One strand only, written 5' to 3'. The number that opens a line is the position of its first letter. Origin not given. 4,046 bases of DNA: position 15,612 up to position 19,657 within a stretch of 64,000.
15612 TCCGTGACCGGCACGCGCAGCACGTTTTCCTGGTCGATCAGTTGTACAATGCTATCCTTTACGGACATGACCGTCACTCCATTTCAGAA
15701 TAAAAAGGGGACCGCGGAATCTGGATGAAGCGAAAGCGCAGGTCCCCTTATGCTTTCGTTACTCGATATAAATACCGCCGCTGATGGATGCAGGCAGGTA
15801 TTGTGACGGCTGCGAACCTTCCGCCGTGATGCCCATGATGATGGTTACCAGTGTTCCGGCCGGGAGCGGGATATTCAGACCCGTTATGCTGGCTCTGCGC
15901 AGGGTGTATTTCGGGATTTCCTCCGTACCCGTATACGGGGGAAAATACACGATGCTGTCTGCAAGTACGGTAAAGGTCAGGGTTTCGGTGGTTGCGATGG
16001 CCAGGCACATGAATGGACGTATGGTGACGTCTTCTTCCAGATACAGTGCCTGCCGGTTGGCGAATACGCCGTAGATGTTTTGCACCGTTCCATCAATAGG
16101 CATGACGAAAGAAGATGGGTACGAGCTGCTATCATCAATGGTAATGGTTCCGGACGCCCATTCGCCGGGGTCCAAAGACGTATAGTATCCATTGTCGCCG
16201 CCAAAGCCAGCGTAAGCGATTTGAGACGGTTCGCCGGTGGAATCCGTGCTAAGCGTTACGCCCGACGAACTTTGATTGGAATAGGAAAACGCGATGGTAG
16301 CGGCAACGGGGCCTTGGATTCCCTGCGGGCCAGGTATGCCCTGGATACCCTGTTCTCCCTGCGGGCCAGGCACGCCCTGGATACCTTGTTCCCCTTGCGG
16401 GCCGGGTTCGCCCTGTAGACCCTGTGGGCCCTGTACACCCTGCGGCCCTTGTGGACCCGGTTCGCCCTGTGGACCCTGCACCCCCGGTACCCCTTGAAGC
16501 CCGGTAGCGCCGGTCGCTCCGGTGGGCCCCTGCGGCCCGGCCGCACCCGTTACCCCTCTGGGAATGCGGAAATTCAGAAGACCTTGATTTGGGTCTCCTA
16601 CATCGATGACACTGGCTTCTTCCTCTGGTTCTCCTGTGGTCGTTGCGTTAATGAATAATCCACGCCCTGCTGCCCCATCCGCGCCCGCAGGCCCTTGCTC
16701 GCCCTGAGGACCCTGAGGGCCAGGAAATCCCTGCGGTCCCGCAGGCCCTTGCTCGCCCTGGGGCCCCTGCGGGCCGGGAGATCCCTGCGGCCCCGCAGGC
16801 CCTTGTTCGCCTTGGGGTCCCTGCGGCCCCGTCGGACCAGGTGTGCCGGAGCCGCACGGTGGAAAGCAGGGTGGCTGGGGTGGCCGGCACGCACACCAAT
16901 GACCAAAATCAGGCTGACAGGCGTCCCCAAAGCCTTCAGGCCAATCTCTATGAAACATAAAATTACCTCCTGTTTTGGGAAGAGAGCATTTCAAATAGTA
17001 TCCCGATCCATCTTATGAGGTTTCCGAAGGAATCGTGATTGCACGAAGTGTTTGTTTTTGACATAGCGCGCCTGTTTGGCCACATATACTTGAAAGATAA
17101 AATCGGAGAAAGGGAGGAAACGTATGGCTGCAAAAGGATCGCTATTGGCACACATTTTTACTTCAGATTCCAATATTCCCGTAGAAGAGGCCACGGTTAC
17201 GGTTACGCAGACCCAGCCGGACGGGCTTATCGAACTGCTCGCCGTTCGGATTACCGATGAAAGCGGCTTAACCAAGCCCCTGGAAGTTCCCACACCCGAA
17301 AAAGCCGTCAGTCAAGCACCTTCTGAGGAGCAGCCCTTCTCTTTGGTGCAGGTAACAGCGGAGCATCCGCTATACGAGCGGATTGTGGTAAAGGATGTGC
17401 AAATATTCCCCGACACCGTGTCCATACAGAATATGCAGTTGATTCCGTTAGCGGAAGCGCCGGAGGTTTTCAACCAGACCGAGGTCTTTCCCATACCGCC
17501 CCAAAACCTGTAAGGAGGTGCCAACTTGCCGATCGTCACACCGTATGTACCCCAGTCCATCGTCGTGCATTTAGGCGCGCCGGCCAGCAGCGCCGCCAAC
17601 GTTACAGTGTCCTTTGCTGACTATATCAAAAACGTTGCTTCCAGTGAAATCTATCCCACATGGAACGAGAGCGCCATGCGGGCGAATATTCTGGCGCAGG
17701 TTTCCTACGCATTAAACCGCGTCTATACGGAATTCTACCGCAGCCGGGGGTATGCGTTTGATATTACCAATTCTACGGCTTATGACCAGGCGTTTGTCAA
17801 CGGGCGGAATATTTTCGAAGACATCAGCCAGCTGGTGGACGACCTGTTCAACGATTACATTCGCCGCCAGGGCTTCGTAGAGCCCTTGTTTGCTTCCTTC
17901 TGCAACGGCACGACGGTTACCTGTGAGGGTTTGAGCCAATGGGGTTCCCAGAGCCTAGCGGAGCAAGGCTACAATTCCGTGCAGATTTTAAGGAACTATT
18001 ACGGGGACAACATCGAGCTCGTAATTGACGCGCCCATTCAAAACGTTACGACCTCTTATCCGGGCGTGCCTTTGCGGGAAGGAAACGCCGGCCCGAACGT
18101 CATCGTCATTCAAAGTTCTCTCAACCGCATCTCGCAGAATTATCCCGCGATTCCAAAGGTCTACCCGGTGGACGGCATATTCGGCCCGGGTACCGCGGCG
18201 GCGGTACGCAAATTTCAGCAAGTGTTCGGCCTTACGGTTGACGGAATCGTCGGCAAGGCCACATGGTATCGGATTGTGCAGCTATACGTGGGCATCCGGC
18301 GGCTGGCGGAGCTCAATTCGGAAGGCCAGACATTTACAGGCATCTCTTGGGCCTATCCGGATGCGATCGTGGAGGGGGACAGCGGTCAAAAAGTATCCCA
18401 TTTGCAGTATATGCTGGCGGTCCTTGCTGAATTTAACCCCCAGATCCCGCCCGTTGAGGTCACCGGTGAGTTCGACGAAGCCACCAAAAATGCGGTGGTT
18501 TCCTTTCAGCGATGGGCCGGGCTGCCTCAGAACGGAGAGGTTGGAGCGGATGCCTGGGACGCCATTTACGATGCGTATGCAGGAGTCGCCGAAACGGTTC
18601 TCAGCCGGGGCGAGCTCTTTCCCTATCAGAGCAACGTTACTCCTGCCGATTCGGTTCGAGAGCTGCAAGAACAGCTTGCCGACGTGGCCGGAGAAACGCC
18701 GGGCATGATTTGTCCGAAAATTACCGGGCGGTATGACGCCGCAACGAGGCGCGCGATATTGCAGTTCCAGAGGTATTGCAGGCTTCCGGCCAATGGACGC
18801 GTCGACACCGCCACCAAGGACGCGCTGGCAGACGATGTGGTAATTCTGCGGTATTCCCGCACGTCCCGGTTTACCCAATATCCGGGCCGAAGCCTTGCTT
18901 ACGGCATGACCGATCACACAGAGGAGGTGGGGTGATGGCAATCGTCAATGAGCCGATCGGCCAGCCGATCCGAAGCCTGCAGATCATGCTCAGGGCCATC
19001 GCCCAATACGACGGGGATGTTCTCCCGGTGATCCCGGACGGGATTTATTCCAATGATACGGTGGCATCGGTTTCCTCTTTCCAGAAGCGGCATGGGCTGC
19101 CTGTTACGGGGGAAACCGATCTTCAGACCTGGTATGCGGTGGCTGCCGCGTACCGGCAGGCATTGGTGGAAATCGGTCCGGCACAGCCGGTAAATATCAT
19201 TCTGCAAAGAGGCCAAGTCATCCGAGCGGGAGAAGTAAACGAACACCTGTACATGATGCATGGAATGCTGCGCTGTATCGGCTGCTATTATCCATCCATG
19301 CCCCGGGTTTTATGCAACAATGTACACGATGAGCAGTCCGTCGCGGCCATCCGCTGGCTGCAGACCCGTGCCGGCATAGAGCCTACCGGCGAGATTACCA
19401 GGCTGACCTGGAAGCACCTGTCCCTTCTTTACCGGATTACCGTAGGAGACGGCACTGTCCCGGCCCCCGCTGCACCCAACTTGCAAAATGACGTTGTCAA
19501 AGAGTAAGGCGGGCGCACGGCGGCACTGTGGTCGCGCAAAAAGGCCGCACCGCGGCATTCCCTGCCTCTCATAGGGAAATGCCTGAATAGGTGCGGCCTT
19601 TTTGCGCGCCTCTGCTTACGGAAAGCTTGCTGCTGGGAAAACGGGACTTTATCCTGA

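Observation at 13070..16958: A carrier-protein acylation cassette (ACP + ANL ligase + BtrH-like transferase) sits directly behind a BclB/BclA-type collagen-like surface protein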

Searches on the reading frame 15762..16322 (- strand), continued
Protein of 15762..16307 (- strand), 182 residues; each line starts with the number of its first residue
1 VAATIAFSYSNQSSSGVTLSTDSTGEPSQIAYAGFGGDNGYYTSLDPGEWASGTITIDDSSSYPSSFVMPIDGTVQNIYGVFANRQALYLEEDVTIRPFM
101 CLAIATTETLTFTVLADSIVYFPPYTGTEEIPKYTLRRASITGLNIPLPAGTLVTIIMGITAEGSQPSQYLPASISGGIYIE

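Call 71: find_encoding_contigs(protein=P0096, flank=4500, max_places=1)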
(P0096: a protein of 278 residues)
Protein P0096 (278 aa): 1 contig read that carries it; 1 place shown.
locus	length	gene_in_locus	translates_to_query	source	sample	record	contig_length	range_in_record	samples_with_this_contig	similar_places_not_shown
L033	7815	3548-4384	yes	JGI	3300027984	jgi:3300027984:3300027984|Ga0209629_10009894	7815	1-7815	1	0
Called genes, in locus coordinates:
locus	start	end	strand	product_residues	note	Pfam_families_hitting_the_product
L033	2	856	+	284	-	?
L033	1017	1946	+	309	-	PF01391:Collagen (faint)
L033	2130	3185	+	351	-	PF01391:Collagen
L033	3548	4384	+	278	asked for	PF01391:Collagen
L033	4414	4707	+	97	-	PF00550:PP-binding (weak)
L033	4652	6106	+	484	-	PF00501:AMP-binding, PF13193:AMP-binding_C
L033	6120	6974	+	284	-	-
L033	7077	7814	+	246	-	?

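Call 72: find_encoding_contigs(protein=P0083, flank=4500, max_places=1)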
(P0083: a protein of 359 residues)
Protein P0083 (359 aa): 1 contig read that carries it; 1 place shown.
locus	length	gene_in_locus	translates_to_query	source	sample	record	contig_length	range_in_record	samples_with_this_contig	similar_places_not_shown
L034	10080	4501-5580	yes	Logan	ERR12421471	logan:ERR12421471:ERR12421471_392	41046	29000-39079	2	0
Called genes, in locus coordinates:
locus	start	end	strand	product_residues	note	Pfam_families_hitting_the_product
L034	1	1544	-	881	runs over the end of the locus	PF00690:Cation_ATPase_N, PF00122:E1-E2_ATPase, PF00702:Hydrolase, PF13246:Cation_ATPase, PF00689:Cation_ATPase_C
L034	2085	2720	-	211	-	-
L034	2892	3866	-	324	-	PF02517:Rce1-like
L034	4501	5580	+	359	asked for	-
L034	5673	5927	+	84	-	PF00550:PP-binding (weak)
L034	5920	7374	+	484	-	PF00501:AMP-binding, PF13193:AMP-binding_C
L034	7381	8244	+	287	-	-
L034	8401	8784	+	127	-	-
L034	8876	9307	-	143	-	-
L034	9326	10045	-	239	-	-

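Call 73: find_encoding_contigs(protein=P0116, flank=4500, max_places=1)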
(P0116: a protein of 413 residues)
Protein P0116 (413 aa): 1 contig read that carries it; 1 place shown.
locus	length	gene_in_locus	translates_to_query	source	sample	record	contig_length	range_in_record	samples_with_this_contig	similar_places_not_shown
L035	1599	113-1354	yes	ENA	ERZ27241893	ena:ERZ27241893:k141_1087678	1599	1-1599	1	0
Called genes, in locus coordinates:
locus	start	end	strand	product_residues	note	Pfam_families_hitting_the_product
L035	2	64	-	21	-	?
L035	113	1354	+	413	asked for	PF01391:Collagen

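Call 74: find_encoding_contigs(protein=P0119, flank=4500, max_places=1)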
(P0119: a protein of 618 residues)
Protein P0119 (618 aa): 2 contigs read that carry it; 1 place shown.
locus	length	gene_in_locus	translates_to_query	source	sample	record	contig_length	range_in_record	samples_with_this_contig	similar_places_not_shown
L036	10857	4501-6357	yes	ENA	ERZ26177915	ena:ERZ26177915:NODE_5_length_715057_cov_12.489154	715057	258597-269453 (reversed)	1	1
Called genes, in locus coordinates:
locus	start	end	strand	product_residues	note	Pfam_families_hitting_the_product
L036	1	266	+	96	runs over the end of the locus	PF09827:CRISPR_Cas2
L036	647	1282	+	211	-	PF13629:T2SS-T3SS_pil_N (faint), PF02368:Big_2 (weak)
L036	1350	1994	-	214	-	PF06271:RDD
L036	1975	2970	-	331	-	PF00574:CLP_protease (faint), PF25145:NfeD1b_N (weak), PF01343:Peptidase_S49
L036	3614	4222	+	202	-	PF01386:Ribosomal_L25p, PF14693:Ribosomal_TL5_C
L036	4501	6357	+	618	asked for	PF01391:Collagen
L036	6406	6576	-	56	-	-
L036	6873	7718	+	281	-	PF01936:NYN, PF12872:OST-HTH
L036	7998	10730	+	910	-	PF00690:Cation_ATPase_N, PF00122:E1-E2_ATPase, PF00702:Hydrolase, PF13246:Cation_ATPase, PF08282:Hydrolase_3 (faint), PF00689:Cation_ATPase_C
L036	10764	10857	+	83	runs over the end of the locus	PF20124:DUF6514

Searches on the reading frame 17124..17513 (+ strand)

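Call 3: search_protein_families(library=pfam, proteins=[window:17124-17513:+], max_evalue=0.1)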
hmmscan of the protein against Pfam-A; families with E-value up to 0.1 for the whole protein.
window:17124-17513:+ (129 aa): 2 families
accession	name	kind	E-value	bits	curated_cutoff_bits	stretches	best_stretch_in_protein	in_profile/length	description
PF08714.17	Fae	-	0.087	13.3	27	0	15-78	21-82/159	Formaldehyde-activating enzyme (Fae)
PF13620.12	CarboxypepD_reg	-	0.091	13.6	32.3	0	13-32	7-26/82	Carboxypeptidase regulatory-like domain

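Call 4: search_protein_families(library=ncbifam, proteins=[window:17124-17513:+], max_evalue=0.1)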
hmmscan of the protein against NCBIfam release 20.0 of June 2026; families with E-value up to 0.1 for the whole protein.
window:17124-17513:+ (129 aa): 0 families

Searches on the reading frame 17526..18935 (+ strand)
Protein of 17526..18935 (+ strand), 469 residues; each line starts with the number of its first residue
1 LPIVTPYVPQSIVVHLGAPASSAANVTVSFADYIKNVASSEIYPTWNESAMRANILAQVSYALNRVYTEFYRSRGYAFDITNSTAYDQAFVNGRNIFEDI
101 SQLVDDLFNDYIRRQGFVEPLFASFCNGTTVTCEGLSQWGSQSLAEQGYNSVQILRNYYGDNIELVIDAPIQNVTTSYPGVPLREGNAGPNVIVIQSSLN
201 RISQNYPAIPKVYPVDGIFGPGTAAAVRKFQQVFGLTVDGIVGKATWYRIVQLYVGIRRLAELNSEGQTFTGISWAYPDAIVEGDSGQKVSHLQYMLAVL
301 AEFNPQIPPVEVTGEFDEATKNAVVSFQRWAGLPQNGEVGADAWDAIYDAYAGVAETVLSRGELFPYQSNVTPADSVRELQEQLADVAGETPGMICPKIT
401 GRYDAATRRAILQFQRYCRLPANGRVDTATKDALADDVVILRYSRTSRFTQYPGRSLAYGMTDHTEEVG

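Call 3: search_protein_families(library=pfam, proteins=[window:17526-18935:+], max_evalue=0.1)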
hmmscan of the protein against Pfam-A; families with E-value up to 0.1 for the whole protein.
window:17526-18935:+ (469 aa): 3 families
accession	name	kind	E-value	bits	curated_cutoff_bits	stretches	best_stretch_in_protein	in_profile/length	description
PF01471.23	PG_binding_1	-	4.7e-45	152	23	3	189-249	2-56/57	Putative peptidoglycan binding domain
PF08486.15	SpoIID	-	2.4e-05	25.3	23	1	27-92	10-69/97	Stage II sporulation protein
PF09374.15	PG_binding_3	-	0.059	14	24.6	0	215-228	19-32/76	Predicted Peptidoglycan domain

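Call 4: search_protein_families(library=ncbifam, proteins=[window:17526-18935:+], max_evalue=0.1)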
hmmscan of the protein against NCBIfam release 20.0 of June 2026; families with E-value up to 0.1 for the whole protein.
window:17526-18935:+ (469 aa): 10 families
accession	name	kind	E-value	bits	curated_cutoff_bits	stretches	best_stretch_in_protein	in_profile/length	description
TIGR02869.1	spore_SleB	equivalog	3.3e-22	79.3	236.5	3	183-256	7-69/201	spore cortex-lytic enzyme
NF052336.1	PdgHdaseHSB100310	equivalog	3.4e-16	59.5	500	2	215-252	278-315/316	peptidoglycan hydrolase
NF052335.1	PdgHdaseHSB129560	equivalog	1.2e-15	57.6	500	2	214-251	292-329/330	peptidoglycan hydrolase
TIGR02669.1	SpoIID_LytB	domain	7.6e-10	39.1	83.3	2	135-160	239-264/270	SpoIID/LytB domain-containing protein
TIGR03979.1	His_Ser_Rich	equivalog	8.3e-10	38.9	121.65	1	398-434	150-186/190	His-Xaa-Ser repeat protein HxsA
NF052377.1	lmo1851_S41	exception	2.2e-09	36.5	725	1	283-350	386-448/468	lmo1851 family serine protease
TIGR02870.1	spore_II_D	equivalog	2.6e-07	30.1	234.75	2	26-95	70-141/338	stage II sporulation protein D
NF007891.0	PRK10594.1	equivalog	1.7e-05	23.9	425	1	218-246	317-345/617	L,D-transpeptidase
NF038080.1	PG_bind_siph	domain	0.0031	17.8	55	0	222-251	43-75/76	peptidoglycan-binding protein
NF043068.1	glycl_HYPD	equivalog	0.0044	15.1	1100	1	28-103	100-181/784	trans-4-hydroxy-L-proline dehydratase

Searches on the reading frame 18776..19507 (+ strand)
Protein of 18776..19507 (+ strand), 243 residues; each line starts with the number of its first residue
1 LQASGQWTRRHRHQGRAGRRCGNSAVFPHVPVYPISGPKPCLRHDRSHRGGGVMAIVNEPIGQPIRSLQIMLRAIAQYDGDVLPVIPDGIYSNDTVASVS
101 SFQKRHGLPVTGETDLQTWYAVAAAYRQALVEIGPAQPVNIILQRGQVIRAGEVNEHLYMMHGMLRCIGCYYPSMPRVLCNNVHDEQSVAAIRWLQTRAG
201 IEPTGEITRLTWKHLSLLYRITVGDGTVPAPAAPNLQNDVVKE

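Call 3: search_protein_families(library=pfam, proteins=[window:18776-19507:+], max_evalue=0.1)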
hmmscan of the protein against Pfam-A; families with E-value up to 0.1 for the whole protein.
window:18776-19507:+ (243 aa): 1 family
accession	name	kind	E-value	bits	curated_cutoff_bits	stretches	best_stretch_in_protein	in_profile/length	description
PF01471.23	PG_binding_1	-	2.7e-20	72.8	23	2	62-121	2-56/57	Putative peptidoglycan binding domain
